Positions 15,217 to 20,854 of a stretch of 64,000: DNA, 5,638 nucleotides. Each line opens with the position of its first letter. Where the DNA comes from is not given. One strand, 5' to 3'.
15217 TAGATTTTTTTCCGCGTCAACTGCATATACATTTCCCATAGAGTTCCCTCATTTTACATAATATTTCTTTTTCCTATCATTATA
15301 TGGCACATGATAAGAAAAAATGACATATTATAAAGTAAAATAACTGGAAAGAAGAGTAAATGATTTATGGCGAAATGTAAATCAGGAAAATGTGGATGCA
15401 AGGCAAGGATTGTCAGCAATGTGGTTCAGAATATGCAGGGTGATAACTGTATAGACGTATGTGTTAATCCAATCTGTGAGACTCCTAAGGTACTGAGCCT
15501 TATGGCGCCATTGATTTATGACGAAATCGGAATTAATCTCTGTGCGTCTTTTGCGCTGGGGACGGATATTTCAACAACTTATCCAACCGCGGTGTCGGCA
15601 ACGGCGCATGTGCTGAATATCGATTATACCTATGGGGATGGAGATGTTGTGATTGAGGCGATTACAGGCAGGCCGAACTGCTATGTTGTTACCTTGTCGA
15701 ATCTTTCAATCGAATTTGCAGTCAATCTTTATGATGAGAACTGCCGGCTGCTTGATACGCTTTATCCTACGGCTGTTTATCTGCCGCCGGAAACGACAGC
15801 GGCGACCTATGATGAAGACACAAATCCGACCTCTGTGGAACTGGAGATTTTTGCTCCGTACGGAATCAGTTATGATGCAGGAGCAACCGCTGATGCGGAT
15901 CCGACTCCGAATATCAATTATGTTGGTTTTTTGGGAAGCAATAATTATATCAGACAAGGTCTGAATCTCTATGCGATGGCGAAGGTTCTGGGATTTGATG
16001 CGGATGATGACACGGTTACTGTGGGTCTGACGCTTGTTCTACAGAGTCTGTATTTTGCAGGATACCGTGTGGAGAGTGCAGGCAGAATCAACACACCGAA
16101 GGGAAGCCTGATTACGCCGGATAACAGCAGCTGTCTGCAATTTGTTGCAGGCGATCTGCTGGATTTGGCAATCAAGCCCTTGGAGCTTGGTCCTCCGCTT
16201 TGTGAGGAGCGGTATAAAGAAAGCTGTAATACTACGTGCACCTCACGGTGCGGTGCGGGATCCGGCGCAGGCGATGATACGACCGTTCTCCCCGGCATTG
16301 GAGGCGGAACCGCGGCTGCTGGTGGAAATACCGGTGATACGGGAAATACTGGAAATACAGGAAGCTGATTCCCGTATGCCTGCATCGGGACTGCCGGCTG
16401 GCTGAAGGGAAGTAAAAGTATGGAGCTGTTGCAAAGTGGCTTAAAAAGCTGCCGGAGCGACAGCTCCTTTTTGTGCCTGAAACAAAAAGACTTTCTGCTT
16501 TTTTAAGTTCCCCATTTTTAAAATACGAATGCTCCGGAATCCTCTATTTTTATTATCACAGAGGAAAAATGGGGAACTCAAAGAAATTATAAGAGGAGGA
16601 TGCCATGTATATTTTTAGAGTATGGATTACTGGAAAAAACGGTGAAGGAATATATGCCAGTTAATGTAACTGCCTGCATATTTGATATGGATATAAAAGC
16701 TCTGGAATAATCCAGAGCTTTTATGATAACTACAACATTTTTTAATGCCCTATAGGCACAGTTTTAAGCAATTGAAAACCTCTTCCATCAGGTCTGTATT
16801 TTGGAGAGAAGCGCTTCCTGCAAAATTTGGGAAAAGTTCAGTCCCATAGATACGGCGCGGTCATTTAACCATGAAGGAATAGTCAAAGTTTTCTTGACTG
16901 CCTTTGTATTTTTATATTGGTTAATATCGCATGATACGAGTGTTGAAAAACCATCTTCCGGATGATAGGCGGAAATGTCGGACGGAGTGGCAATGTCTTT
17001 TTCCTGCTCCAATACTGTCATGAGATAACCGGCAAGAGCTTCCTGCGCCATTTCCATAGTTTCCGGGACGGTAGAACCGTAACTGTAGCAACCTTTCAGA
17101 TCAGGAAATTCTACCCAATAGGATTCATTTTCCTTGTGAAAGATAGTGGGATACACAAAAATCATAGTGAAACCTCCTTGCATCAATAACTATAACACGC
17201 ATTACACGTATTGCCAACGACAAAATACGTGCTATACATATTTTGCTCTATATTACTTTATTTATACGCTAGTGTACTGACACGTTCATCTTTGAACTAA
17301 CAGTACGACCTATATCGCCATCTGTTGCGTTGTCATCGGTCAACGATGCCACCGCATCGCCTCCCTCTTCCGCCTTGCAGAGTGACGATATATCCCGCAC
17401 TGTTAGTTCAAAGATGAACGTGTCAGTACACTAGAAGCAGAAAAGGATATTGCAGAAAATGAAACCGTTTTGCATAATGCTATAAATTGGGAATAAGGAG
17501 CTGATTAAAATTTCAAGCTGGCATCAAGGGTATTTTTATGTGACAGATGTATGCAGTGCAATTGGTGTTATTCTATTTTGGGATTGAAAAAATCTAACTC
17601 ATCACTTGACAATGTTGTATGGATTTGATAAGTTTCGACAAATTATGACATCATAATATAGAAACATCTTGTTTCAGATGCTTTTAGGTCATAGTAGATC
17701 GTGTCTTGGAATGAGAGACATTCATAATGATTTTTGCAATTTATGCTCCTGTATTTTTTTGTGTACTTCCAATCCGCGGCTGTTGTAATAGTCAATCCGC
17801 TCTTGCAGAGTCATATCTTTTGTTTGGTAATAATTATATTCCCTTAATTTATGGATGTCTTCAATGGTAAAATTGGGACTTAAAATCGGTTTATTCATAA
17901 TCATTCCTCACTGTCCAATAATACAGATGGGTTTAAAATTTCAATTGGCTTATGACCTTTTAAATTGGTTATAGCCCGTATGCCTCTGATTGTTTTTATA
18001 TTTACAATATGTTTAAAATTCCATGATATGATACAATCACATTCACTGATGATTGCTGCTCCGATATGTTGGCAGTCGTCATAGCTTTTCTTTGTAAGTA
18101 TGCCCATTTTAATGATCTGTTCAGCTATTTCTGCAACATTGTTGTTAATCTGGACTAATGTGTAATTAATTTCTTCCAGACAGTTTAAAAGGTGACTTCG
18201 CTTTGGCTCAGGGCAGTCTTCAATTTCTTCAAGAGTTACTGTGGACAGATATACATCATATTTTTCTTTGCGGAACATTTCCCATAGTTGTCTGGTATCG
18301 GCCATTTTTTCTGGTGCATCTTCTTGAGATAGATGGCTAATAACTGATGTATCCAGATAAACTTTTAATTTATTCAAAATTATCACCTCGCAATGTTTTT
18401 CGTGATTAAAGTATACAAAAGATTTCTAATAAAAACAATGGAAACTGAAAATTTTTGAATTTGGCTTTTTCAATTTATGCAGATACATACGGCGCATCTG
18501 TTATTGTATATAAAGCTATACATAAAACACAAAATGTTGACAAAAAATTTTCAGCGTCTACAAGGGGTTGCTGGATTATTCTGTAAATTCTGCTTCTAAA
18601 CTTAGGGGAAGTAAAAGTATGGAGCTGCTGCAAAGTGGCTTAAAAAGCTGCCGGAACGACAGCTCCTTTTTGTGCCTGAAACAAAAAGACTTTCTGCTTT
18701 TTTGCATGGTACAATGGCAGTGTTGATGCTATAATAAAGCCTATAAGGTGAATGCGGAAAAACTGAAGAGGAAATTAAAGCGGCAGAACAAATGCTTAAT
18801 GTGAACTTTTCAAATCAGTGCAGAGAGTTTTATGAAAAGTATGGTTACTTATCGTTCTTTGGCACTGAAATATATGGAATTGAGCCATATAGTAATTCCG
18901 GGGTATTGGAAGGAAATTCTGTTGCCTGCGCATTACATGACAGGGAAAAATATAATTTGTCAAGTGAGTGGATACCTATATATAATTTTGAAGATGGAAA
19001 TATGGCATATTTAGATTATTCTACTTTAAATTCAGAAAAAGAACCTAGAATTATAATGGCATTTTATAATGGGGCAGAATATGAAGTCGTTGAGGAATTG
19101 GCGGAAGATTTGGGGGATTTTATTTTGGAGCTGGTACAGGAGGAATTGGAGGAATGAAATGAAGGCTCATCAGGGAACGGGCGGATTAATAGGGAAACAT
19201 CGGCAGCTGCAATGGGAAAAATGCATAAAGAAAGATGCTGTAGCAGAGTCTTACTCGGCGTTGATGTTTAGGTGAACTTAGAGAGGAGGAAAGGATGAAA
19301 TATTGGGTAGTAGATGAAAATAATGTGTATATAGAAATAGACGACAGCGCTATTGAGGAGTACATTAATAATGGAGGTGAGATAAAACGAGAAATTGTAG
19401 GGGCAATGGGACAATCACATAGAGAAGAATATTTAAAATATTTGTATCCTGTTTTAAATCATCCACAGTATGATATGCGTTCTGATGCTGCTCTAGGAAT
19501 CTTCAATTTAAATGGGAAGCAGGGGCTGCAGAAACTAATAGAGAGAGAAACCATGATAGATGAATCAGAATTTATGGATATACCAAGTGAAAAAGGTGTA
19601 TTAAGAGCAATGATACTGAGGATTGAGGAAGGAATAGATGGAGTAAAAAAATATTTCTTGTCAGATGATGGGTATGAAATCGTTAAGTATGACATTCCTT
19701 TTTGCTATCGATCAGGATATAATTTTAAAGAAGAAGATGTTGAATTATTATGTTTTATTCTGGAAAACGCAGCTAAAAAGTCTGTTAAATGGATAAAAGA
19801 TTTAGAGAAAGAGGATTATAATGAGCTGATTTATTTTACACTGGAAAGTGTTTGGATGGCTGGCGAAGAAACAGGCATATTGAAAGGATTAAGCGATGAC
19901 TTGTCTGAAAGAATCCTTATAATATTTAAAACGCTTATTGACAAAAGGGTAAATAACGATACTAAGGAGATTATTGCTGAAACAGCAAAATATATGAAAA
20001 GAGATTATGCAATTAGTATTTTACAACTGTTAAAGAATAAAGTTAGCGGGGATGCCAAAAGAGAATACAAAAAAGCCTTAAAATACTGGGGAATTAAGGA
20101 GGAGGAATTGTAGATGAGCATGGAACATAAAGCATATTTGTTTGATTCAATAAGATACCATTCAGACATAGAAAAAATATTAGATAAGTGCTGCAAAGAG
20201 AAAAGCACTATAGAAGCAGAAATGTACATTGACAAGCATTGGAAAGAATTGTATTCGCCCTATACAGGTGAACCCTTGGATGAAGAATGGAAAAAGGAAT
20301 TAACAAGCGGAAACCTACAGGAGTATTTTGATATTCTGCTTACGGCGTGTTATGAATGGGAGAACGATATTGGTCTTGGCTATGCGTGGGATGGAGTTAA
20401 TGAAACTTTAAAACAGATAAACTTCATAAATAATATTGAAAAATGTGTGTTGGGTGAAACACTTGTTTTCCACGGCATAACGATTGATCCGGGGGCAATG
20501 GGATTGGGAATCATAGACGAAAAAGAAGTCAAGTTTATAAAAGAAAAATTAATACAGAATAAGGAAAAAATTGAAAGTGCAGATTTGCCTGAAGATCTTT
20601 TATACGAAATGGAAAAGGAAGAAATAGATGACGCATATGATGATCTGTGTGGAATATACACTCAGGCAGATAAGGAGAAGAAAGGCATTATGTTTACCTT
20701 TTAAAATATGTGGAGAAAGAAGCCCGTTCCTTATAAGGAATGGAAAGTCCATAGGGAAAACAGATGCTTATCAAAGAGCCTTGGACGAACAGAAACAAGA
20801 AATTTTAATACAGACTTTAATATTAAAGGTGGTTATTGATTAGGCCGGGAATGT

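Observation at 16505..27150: Stand-alone archive of immunity genes and antitoxins with recognisable toxin cassettes disabled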

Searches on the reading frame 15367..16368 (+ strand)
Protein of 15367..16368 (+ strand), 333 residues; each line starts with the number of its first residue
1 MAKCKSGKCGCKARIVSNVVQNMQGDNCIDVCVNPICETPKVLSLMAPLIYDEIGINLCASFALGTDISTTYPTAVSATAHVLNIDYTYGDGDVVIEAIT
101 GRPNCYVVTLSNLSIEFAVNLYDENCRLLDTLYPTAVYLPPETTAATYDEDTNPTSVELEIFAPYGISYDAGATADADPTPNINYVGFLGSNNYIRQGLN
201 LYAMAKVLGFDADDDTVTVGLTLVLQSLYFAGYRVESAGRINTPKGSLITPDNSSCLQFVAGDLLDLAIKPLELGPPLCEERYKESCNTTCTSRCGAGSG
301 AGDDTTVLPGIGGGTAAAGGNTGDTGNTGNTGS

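Call 5: search_protein_families(library=pfam, max_evalue=0.01, proteins=[window:15367-16368:+])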
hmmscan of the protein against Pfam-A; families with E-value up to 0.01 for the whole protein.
window:15367-16368:+ (333 aa): 0 families

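Call 10: search_protein_families(library=ncbifam, max_evalue=0.01, proteins=[window:15367-16368:+])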
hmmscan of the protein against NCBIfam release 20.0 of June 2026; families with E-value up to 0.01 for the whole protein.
window:15367-16368:+ (333 aa): 0 families

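Call 12: find_encoding_contigs(protein=window:15367-16368:+, flank=10000, max_places=10)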
Protein window:15367-16368:+ (333 aa): no gene with exactly this product is on record in the collection.

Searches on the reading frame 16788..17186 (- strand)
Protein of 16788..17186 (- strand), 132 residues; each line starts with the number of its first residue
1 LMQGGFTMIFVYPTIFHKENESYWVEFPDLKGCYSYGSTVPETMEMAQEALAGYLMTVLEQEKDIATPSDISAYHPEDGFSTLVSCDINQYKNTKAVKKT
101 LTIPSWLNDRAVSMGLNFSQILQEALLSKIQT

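Call 4: search_protein_families(library=pfam, max_evalue=0.01, proteins=[window:16788-17186:-])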
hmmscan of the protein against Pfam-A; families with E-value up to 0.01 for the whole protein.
window:16788-17186:- (132 aa): 2 families
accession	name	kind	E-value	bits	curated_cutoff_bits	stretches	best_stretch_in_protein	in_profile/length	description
PF15919.11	HicB_lk_antitox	-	4.1e-16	59.7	27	1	12-108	1-101/123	HicB_like antitoxin of bacterial toxin-antitoxin system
PF21748.3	UPF0150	-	0.00028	21.2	27.3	1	18-63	16-61/64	UPF0150-like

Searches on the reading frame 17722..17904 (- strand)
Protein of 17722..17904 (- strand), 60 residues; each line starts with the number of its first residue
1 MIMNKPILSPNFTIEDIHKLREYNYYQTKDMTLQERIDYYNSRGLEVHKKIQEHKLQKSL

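Call 4: search_protein_families(library=pfam, max_evalue=0.01, proteins=[window:17722-17904:-])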
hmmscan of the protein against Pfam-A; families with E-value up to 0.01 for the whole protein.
window:17722-17904:- (60 aa): 0 families

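Call 10: search_protein_families(library=ncbifam, max_evalue=0.01, proteins=[window:17722-17904:-])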
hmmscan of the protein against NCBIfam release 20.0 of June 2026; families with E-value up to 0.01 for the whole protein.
window:17722-17904:- (60 aa): 0 families

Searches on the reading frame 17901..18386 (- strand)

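Call 4: search_protein_families(library=pfam, max_evalue=0.01, proteins=[window:17901-18386:-])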
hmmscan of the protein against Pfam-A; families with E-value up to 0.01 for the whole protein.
window:17901-18386:- (161 aa): 2 families
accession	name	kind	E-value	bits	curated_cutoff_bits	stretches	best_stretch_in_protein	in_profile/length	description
PF13470.12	PIN_3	-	1.1e-07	33.1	27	1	8-125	1-115/115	PIN domain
PF01850.27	PIN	-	0.0014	19.6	23.6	1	9-119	1-108/120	PIN domain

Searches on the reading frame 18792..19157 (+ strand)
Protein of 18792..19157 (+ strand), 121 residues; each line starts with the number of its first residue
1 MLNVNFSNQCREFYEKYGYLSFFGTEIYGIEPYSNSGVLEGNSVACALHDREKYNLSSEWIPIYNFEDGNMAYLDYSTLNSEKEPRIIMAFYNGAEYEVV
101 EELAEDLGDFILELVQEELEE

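Call 4: search_protein_families(library=pfam, max_evalue=0.01, proteins=[window:18792-19157:+])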
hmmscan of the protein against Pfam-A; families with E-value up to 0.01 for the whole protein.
window:18792-19157:+ (121 aa): 3 families
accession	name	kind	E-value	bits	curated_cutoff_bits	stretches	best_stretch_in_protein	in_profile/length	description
PF14568.11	SUKH_6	-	1.9e-12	48.2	27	1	2-111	11-119/119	SMI1-KNR4 cell-wall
PF09346.15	SMI1_KNR4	-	1.6e-11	45.4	25.4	1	2-112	14-124/125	SMI1 / KNR4 family (SUKH-1)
PF14567.11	SUKH_5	-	3.4e-11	43.5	27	1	1-114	33-140/142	SMI1-KNR4 cell-wall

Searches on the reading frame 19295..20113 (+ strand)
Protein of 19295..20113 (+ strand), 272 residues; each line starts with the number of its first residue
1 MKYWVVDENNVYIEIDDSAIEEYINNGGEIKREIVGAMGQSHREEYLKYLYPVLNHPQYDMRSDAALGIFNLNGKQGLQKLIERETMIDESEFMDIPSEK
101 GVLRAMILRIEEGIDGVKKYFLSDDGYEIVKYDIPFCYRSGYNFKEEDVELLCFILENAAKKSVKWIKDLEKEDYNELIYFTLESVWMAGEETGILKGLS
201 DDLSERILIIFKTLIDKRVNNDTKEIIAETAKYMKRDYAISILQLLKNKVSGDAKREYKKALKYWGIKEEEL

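Call 4: search_protein_families(library=pfam, max_evalue=0.01, proteins=[window:19295-20113:+])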
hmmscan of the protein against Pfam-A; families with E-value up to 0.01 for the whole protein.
window:19295-20113:+ (272 aa): 0 families

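Call 10: search_protein_families(library=ncbifam, max_evalue=0.01, proteins=[window:19295-20113:+])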
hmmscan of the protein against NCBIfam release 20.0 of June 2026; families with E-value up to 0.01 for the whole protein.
window:19295-20113:+ (272 aa): 0 families

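Call 11: find_encoding_contigs(protein=window:19295-20113:+, flank=10000, max_places=10)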
Protein window:19295-20113:+ (272 aa): no gene with exactly this product is on record in the collection.

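Call 19: search_protein_families(library=pfam, max_evalue=1, proteins=[window:19295-20113:+])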
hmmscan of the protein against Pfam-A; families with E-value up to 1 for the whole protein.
window:19295-20113:+ (272 aa): 2 families
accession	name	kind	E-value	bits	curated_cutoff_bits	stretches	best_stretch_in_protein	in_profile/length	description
PF08387.15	FBD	-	0.016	15.5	22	1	140-160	19-39/46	FBD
PF13646.12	HEAT_2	-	0.049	14.4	27.7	1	29-83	15-69/88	HEAT repeats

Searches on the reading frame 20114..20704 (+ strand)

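Call 4: search_protein_families(library=pfam, max_evalue=0.01, proteins=[window:20114-20704:+])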
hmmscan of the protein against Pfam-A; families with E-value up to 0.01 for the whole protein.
window:20114-20704:+ (196 aa): 1 family
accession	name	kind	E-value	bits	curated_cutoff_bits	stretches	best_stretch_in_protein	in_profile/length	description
PF08974.15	DUF1877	-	0.0014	19.3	22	0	84-195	43-163/163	Domain of unknown function (DUF1877)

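Call 10: search_protein_families(library=ncbifam, max_evalue=0.01, proteins=[window:20114-20704:+])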
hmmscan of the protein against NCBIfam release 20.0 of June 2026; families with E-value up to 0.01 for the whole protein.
window:20114-20704:+ (196 aa): 0 families
